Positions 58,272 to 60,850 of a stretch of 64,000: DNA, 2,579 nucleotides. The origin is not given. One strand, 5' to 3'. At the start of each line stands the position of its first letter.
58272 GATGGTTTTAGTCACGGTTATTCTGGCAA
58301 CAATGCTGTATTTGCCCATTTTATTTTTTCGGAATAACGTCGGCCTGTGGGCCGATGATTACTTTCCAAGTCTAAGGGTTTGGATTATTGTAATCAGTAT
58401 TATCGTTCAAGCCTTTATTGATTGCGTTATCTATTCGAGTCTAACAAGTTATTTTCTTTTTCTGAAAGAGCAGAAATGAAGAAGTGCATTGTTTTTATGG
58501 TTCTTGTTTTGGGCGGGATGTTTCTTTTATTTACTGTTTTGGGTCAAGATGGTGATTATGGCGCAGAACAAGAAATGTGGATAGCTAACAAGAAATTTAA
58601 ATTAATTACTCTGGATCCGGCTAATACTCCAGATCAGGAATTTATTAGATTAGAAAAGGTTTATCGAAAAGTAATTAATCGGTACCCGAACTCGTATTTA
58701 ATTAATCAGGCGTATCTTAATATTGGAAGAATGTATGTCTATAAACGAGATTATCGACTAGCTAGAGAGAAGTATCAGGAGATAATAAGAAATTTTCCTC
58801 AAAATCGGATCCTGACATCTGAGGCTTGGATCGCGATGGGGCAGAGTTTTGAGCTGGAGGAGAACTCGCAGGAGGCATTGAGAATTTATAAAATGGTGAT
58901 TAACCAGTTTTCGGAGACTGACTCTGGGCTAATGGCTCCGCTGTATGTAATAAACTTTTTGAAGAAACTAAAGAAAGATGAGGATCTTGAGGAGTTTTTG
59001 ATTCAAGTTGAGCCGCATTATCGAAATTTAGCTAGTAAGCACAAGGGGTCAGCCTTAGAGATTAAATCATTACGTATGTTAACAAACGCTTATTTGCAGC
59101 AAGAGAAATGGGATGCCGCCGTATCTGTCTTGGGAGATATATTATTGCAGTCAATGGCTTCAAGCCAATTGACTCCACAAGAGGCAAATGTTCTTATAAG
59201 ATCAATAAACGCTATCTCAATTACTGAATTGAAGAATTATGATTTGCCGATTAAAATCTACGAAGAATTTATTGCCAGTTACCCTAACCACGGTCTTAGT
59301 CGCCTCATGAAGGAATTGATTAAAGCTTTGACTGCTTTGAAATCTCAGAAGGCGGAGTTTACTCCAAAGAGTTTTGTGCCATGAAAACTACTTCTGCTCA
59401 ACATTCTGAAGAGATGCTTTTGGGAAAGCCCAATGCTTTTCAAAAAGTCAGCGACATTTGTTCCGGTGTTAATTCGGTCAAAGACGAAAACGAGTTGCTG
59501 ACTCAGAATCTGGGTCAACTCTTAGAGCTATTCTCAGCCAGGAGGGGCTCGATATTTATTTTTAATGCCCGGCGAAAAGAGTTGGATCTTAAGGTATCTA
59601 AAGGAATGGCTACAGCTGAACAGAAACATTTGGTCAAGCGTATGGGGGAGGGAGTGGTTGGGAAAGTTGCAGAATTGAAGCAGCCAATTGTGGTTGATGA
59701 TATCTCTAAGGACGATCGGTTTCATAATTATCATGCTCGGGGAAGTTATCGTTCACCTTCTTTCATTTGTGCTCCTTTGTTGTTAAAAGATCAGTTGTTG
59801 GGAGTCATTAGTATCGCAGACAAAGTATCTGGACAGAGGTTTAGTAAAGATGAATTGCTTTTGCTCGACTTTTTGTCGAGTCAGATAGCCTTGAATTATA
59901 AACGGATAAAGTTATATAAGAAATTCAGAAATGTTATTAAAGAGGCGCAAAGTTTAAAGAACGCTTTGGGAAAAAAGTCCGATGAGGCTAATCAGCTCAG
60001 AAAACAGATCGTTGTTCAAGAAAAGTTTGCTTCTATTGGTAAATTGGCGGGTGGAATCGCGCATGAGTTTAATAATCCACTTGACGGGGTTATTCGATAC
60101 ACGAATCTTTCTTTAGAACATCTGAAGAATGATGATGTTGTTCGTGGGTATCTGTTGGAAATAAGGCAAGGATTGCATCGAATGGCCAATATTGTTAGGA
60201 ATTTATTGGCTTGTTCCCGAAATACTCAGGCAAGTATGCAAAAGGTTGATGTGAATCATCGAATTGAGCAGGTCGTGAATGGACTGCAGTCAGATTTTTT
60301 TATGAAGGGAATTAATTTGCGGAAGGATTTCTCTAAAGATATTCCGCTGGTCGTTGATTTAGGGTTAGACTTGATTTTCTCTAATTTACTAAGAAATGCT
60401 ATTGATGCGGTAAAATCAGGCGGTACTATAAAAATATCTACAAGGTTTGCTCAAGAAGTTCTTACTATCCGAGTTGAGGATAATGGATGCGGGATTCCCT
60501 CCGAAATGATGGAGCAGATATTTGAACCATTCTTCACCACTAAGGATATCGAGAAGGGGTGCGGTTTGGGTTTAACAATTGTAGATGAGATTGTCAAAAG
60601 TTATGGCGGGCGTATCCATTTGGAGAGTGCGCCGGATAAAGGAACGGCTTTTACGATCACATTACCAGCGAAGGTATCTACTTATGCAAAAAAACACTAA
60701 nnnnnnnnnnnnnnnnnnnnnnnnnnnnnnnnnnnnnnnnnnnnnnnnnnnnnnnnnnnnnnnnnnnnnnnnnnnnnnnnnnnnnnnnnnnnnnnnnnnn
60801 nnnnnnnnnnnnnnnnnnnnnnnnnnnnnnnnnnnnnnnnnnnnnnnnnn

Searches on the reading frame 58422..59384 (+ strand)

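Call 3: search_protein_families(library=ncbifam, proteins=[window:58422-59384:+], max_evalue=0.01)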
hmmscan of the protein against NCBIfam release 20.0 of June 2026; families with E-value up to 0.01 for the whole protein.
window:58422-59384:+ (320 aa): 7 families
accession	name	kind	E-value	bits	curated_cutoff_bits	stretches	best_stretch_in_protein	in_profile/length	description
TIGR02795.1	tol_pal_ybgF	equivalog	6.9e-14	52.5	90.1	1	80-168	24-111/119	tol-pal system protein YbgF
TIGR03302.1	OM_YfiO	subfamily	1.8e-06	27.6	81.4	1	79-132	54-107/239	outer membrane protein assembly factor BamD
NF052312.1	T9SS_PorW_SprE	equivalog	5.5e-06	25.3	250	0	72-130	74-139/716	type IX secretion system periplasmic lipoprotein PorW/SprE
NF008068.0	PRK10803.1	equivalog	0.00032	20.7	383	1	81-170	166-254/263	cell division protein CpoB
TIGR00540.1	TPR_hemY_coli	hypoth_equivalog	0.001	18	142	0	98-157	329-383/385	heme biosynthesis-associated TPR protein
NF047371.1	FlcA_CTERM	equivalog_domain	0.0014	17.2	300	1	98-175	158-232/646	periplasmic flagellar collar protein FlcA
NF010944.0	PRK14364.1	equivalog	0.0096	15.5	311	0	110-170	40-101/181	Maf-like protein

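Call 4: search_protein_families(library=pfam, proteins=[window:58422-59384:+], max_evalue=0.01)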
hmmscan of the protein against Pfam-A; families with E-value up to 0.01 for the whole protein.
window:58422-59384:+ (320 aa): 11 families
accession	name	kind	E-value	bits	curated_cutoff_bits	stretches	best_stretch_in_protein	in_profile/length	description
PF13174.12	TPR_6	-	6.8e-14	51.9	26.3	1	96-127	1-32/33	Tetratricopeptide repeat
PF13176.12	TPR_7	-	7.6e-09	35.4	27.9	0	216-237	1-22/36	Tetratricopeptide repeat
PF13428.12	TPR_14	-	3.9e-07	30.6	23.5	0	217-242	4-29/44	Tetratricopeptide repeat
PF07719.23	TPR_2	-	6.1e-07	29.5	27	1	97-128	3-34/34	Tetratricopeptide repeat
PF13424.12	TPR_12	-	8.6e-07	29.5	30.1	1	94-161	2-73/77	Tetratricopeptide repeat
PF00515.34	TPR_1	-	5.3e-05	23.3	27.8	0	97-128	3-34/34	Tetratricopeptide repeat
PF13432.12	TPR_16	-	0.00013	22.8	32.7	0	100-157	2-55/65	Tetratricopeptide repeat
PF12583.14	TPPII_C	-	0.0021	19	27.7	0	77-100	34-57/69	Tripeptidyl peptidase II, C-terminal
PF24575.1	TPR_Slam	-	0.0027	18.6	35.2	0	251-295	41-85/104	Surface lipoprotein assembly modifier, N-terminal TPR repeats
PF13181.12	TPR_8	-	0.0039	17.7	25.7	0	96-127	2-33/34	Tetratricopeptide repeat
PF19562.4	DUF6084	-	0.0047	16.9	25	1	262-312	143-194/213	Family of unknown function (DUF6084)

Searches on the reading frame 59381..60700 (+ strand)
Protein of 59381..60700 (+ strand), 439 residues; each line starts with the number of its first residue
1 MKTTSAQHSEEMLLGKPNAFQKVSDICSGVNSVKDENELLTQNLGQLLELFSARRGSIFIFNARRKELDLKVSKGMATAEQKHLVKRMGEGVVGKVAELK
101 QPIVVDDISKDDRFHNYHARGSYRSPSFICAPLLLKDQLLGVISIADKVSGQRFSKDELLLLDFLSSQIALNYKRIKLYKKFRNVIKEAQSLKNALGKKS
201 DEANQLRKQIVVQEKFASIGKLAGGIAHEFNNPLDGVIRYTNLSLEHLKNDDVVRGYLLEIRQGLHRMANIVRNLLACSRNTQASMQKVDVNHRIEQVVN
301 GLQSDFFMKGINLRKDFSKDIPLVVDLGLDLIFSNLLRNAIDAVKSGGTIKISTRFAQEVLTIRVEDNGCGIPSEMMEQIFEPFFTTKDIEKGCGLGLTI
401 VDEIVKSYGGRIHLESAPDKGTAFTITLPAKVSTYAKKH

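Call 3: search_protein_families(library=ncbifam, proteins=[window:59381-60700:+], max_evalue=0.01)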
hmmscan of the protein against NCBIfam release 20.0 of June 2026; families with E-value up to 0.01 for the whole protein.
window:59381-60700:+ (439 aa): 93 families (the best 25 are shown)
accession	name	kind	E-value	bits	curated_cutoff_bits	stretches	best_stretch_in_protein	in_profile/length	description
NF008468.0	PRK11360.1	equivalog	1.4e-56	192.1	646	1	202-432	379-610/616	two-component system sensor histidine kinase AtoS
NF046020.1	HisKinCckABruc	equivalog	2.5e-46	158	1000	1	202-436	463-713/868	cell cycle histidine kinase CckA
NF010411.0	PRK13837.1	equivalog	1.1e-44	152.6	647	1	197-433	428-678/828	two-component system VirA-like sensor kinase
NF007688.0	PRK10364.1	equivalog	1.4e-41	142.7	479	1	203-434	224-455/460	two-component system sensor histidine kinase ZraS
NF046026.1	HisKinCckACaul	equivalog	6e-39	133.7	1000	1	203-435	286-537/678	cell cycle histidine kinase CckA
NF052574.1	HisKinEspCMyxo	equivalog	3e-38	131.5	1200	1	203-433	401-640/785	serine histidine kinase EspC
NF038348.1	T2SS_HK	subfamily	3.5e-38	131.4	450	2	260-430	403-573/574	histidine kinase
NF053867.1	SprKinKinDBac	equivalog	1.4e-37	129.3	775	1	207-431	275-498/500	sporulation kinase KinD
NF047466.1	hybrid_RR_LvrB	exception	2.4e-35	122.4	500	1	173-430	107-376/377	hybrid histidine kinase/response regulator LvrB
NF046044.1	PnpS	equivalog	4.8e-35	121.3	400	1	226-429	177-390/390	two-component system histidine kinase PnpS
NF047497.1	HK_LIC_12097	equivalog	5.3e-34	117.5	500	1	198-430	134-366/367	LIC_12097 family sensor histidine kinase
NF010076.0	PRK13557.1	subfamily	8.6e-32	110.3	631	1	213-434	157-398/540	histidine kinase famiy protein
NF008312.0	PRK11100.1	equivalog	1.1e-31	110.3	356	1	192-431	232-475/477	two-component system sensor histidine kinase CreC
NF052573.1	HisKinEspAMyxo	equivalog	5.3e-31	107.4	1400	1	201-431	366-612/755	serine histidine kinase EspA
NF006800.0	PRK09303.1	equivalog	4.4e-29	101.6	342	1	189-430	120-377/383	histidine kinase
TIGR02916.1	PEP_his_kin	equivalog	1.3e-27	96.8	300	1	204-429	460-679/679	XrtA/PEP-CTERM system histidine kinase PrsK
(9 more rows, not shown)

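Call 4: search_protein_families(library=pfam, proteins=[window:59381-60700:+], max_evalue=0.01)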
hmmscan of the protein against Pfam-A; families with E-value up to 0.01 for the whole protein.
window:59381-60700:+ (439 aa): 7 families
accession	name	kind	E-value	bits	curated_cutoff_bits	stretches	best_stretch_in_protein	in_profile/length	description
PF02518.31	HATPase_c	-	4.6e-29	101.5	26.4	1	328-431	5-110/111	Histidine kinase-, DNA gyrase B-, and HSP90-like ATPase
PF01590.32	GAF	-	4.8e-17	63.2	22.4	1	37-171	3-131/133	GAF domain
PF13185.12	GAF_2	-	3.8e-14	53.5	28.6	1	34-171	2-133/136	GAF domain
PF14501.12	HATPase_c_5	-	1.9e-09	37.8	22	1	330-417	7-91/102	GHKL domain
PF13492.12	GAF_3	-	5e-09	37.1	27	1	38-171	4-125/129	GAF domain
PF00512.31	HisKA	-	1.8e-08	34.7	26.9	1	220-282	3-64/66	His Kinase A (phospho-acceptor) domain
PF13589.12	HATPase_c_3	-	0.0022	18.5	25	1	335-385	9-58/137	Histidine kinase-, DNA gyrase B-, and HSP90-like ATPase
